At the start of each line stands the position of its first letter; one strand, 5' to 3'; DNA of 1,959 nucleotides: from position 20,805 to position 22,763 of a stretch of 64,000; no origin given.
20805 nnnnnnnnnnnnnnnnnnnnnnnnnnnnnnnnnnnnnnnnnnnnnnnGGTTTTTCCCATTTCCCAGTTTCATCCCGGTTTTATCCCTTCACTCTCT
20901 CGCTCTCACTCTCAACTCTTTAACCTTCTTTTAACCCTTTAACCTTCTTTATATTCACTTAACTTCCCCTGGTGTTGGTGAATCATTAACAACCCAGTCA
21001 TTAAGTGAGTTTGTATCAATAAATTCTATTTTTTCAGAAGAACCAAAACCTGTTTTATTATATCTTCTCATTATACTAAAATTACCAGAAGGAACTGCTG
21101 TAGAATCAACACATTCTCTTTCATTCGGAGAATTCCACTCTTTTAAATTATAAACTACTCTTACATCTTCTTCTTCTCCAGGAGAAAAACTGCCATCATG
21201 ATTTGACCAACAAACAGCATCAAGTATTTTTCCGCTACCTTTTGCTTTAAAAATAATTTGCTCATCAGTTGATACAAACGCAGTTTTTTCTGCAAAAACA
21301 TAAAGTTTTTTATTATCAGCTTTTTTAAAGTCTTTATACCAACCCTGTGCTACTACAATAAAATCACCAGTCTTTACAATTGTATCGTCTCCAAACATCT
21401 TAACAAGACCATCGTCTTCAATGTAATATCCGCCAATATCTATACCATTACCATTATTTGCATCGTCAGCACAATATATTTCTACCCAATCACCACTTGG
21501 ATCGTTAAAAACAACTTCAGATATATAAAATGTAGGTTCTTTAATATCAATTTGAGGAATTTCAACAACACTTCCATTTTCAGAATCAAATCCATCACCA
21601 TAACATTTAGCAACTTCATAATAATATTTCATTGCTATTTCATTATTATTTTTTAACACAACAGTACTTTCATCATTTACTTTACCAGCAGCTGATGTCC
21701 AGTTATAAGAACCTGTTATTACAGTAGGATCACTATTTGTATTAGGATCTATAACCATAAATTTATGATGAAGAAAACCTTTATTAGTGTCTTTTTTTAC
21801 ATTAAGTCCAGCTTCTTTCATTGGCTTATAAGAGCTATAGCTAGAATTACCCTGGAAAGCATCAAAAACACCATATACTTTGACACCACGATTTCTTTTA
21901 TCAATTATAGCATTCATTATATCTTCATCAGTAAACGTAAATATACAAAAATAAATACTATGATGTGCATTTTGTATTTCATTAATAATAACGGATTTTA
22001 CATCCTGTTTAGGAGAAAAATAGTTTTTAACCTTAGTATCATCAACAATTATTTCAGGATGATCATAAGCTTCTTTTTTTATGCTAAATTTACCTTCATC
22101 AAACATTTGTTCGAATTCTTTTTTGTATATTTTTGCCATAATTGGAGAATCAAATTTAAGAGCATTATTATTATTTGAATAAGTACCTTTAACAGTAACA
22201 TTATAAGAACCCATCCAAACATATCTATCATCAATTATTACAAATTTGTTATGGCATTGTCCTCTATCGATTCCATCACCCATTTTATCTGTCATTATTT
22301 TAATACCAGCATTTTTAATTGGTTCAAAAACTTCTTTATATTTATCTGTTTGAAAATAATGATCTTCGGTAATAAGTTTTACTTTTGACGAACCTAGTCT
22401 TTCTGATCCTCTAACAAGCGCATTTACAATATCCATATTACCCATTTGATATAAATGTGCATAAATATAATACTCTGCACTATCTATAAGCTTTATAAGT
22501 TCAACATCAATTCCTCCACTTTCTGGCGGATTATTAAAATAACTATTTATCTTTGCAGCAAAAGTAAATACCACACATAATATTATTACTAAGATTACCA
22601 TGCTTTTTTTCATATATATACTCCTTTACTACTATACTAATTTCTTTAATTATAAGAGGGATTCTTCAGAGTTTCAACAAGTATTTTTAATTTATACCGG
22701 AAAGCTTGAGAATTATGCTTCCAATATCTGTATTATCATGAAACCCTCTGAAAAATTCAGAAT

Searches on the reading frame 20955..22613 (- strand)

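Call 33: search_protein_families(library=pfam, proteins=[window:20955-22613:-], max_evalue=0.001)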
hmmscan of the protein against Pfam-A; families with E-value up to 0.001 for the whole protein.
window:20955-22613:- (552 aa): 3 families
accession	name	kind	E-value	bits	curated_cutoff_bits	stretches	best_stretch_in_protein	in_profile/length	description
PF13091.12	PLDc_2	-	1.4e-45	154.8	27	2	209-329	1-123/132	PLD-like domain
PF07894.18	SACK1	-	1.4e-13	51.5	21.4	2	189-320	106-253/274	Scaffolding anchor of CK1 domain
PF00614.28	PLDc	-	3e-06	27.4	21.9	0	121-139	6-24/28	Phospholipase D Active site motif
